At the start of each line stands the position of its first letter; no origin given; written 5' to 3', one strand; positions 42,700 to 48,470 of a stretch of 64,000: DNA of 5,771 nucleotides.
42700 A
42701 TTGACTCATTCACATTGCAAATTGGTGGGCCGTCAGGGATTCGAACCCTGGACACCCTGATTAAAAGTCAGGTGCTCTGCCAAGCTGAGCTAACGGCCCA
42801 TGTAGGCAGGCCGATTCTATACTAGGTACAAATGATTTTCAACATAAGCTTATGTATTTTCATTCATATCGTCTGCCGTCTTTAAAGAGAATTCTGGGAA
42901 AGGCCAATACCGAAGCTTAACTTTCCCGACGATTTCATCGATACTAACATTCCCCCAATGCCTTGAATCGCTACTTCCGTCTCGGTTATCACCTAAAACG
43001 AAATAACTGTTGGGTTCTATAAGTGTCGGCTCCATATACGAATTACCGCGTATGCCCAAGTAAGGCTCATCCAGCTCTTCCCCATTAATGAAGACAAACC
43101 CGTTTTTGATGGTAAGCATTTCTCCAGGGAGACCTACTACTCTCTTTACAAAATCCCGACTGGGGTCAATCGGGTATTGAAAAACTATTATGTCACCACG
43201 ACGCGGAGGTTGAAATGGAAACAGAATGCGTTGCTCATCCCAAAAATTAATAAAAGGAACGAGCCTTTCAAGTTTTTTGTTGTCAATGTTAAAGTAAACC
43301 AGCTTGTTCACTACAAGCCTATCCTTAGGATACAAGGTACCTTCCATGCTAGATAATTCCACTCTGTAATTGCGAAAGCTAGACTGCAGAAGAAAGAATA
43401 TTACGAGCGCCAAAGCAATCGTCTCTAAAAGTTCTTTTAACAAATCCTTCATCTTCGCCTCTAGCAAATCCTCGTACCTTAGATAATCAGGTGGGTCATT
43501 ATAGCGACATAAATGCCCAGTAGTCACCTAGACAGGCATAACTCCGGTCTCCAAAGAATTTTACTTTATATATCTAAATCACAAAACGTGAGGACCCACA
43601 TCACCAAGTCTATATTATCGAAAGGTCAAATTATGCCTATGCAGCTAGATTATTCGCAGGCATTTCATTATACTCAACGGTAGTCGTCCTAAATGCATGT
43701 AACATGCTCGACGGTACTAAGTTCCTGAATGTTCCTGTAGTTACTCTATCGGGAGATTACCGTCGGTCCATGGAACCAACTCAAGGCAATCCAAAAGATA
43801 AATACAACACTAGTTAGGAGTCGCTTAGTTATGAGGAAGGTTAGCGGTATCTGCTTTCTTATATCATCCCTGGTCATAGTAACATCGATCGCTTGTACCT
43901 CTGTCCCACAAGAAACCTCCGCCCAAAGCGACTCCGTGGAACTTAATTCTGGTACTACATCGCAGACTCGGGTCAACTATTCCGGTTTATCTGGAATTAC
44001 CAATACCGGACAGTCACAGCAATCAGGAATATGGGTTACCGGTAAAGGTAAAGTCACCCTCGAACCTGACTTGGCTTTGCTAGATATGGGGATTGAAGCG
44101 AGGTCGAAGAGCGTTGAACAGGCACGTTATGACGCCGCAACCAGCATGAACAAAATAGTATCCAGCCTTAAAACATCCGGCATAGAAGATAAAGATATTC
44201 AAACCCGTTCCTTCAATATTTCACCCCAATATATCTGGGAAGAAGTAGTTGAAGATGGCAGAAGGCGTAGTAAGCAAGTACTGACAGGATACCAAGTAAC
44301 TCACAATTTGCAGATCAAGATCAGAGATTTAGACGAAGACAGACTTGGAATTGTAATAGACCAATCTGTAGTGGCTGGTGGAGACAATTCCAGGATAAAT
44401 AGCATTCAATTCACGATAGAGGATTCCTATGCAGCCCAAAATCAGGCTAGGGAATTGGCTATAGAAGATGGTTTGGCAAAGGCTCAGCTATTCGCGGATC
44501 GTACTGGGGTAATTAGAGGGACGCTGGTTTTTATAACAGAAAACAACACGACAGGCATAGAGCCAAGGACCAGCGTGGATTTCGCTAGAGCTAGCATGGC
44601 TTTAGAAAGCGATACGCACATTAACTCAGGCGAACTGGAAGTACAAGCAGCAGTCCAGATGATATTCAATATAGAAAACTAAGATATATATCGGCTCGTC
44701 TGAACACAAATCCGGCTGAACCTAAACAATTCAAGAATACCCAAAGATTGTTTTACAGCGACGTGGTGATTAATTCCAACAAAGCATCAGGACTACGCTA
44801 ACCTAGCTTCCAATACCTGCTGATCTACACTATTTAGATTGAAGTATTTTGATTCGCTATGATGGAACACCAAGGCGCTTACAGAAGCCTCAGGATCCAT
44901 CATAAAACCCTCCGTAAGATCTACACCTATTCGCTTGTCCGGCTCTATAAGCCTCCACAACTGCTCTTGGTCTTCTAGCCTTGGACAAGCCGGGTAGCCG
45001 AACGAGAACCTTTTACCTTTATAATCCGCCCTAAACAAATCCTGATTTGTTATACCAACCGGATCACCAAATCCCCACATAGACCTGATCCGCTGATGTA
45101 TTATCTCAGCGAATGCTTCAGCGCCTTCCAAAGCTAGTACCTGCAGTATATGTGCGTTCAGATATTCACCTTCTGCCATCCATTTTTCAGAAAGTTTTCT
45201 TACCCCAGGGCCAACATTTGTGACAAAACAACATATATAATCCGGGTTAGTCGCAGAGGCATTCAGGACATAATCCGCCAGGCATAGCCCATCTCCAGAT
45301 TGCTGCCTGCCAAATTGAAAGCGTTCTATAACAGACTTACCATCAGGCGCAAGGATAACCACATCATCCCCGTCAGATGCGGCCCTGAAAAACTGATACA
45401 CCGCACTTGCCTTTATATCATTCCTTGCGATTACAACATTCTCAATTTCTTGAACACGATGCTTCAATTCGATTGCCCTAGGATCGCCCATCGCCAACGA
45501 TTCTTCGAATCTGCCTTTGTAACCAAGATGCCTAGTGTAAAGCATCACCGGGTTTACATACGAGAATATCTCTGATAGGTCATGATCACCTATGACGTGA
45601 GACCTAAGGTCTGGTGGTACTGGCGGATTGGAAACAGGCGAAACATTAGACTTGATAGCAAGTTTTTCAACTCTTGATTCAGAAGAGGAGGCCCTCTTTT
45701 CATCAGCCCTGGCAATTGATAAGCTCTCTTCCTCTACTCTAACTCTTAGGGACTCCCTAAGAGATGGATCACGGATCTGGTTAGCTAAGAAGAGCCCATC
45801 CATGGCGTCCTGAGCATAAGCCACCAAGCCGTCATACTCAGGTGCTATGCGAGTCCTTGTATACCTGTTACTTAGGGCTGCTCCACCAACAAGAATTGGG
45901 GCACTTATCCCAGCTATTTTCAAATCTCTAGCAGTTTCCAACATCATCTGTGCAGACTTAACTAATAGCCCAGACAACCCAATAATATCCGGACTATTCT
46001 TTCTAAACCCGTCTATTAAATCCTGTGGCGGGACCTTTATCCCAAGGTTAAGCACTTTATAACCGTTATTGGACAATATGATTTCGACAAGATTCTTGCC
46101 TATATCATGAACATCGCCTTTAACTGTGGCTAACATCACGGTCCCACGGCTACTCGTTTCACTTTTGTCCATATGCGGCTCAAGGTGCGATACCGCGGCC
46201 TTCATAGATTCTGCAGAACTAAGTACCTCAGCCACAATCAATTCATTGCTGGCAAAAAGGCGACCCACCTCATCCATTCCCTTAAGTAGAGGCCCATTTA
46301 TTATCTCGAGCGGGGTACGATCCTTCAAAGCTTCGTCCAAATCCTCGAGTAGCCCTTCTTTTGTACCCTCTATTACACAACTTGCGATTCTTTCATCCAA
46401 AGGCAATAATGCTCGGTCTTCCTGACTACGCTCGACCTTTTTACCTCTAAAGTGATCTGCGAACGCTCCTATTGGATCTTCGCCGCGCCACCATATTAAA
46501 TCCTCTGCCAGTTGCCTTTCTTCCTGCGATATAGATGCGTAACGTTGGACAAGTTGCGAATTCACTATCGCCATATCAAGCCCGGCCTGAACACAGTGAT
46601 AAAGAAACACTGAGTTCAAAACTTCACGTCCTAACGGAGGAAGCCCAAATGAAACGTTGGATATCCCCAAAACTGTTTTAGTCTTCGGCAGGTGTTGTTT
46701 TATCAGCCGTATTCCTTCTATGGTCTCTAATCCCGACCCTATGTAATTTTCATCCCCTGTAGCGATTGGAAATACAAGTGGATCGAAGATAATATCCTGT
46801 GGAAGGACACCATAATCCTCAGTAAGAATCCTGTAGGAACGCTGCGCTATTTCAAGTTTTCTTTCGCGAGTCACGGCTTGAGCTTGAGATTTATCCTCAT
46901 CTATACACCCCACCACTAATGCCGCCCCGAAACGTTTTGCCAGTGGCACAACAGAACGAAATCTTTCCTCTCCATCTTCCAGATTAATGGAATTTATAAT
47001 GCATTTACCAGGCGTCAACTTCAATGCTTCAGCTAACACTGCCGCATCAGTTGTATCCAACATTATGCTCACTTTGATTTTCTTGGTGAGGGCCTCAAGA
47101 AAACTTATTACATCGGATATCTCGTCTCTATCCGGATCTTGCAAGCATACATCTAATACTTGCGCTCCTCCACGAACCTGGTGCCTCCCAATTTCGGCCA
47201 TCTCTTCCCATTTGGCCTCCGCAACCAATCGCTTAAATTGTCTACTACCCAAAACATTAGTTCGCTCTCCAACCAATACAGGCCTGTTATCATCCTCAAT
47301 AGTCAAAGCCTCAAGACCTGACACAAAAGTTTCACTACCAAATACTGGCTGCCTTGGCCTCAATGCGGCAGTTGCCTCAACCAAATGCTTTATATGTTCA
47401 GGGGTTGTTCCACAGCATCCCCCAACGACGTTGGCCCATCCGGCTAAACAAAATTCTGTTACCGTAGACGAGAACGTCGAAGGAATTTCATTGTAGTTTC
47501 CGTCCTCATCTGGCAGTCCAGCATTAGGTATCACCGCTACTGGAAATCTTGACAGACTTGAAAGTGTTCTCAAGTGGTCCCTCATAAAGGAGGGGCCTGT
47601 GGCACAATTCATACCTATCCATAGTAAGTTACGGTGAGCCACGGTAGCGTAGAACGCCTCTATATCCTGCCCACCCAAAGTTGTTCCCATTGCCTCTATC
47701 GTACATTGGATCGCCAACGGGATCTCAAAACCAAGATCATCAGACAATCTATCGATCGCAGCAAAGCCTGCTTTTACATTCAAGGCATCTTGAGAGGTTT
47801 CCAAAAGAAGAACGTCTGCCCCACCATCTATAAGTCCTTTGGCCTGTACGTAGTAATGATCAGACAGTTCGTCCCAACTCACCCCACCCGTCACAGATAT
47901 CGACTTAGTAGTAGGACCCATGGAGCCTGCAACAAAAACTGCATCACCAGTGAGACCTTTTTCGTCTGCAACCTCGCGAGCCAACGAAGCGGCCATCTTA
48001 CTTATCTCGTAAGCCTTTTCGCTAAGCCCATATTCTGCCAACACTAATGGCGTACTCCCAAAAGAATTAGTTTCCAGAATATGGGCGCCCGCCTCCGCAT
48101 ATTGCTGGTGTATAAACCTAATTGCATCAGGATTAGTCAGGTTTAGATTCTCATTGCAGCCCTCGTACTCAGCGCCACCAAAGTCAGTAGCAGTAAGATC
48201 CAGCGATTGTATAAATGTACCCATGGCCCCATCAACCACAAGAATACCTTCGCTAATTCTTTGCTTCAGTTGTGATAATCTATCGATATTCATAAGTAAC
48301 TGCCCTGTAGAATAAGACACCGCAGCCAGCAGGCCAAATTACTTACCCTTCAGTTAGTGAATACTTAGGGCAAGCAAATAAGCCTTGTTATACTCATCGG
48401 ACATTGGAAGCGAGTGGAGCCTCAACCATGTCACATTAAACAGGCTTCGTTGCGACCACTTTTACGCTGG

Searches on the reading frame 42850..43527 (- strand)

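Call 49: search_protein_families(library=pfam, max_evalue=0.00001, proteins=[window:42850-43527:-])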
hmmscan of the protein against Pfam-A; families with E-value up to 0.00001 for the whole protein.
window:42850-43527:- (225 aa): 1 family
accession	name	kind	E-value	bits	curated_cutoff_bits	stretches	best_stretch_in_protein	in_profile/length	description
PF10502.14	Peptidase_S26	-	7.7e-42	143.5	22.9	1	32-208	3-168/168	Signal peptidase, peptidase S26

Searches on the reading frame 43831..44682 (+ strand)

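Call 49: search_protein_families(library=pfam, max_evalue=0.00001, proteins=[window:43831-44682:+])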
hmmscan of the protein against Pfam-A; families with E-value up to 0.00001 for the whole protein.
window:43831-44682:+ (283 aa): 1 family
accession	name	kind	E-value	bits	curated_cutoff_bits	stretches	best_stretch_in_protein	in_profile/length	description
PF04402.19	SIMPL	-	3.8e-45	155.1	25.2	1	69-279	3-205/205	Protein of unknown function (DUF541)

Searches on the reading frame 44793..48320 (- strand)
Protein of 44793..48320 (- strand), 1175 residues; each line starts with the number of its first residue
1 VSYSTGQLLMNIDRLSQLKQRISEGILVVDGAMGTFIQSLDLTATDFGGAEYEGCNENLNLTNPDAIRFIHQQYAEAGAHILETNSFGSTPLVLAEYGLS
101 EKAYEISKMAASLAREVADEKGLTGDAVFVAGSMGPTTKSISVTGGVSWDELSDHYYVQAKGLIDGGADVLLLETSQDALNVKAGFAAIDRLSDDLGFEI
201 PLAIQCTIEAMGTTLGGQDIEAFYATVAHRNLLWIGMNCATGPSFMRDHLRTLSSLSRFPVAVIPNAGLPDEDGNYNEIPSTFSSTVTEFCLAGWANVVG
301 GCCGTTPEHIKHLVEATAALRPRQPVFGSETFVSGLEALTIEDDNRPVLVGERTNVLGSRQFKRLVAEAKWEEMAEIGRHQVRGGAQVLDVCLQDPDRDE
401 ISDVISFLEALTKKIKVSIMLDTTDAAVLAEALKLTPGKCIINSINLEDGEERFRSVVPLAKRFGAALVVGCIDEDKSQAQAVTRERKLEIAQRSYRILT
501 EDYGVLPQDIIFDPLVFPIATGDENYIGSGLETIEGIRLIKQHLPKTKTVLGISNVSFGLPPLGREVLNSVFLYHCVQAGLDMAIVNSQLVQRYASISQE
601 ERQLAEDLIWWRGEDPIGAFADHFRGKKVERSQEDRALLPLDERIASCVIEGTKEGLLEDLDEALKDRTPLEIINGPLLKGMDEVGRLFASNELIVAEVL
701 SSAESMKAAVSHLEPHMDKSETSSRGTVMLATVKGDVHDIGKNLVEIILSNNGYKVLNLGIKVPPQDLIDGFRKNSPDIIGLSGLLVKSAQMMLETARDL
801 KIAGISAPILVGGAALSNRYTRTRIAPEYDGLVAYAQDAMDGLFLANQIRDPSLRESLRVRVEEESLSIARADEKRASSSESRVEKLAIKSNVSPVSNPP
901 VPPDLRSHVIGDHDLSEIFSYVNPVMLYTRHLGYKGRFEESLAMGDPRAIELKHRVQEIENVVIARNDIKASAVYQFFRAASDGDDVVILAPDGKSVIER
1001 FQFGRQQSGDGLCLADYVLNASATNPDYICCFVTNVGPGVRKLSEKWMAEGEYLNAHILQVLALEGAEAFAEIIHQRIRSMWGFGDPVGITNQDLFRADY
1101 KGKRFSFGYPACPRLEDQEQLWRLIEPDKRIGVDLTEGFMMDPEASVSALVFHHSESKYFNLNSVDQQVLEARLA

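Call 49: search_protein_families(library=pfam, max_evalue=0.00001, proteins=[window:44793-48320:-])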
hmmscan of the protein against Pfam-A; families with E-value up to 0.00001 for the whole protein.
window:44793-48320:- (1175 aa): 5 families
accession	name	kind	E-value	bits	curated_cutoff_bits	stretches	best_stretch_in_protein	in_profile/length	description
PF02574.22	S-methyl_trans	-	4.1e-78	263.6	22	1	27-316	1-282/283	Homocysteine S-methyltransferase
PF02965.22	Met_synt_B12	-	1.5e-53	182.5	25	1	946-1169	34-264/273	Vitamin B12 dependent methionine synthase, activation domain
PF00809.28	Pterin_bind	-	5.5e-43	147.8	25.5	1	351-587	1-244/244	Pterin binding enzyme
PF02310.24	B12-binding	-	9.8e-21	74.3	32.1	1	727-843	2-120/121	B12 binding domain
PF02607.22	B12-binding_2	-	1.5e-20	73.6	23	1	642-714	2-74/74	B12 binding domain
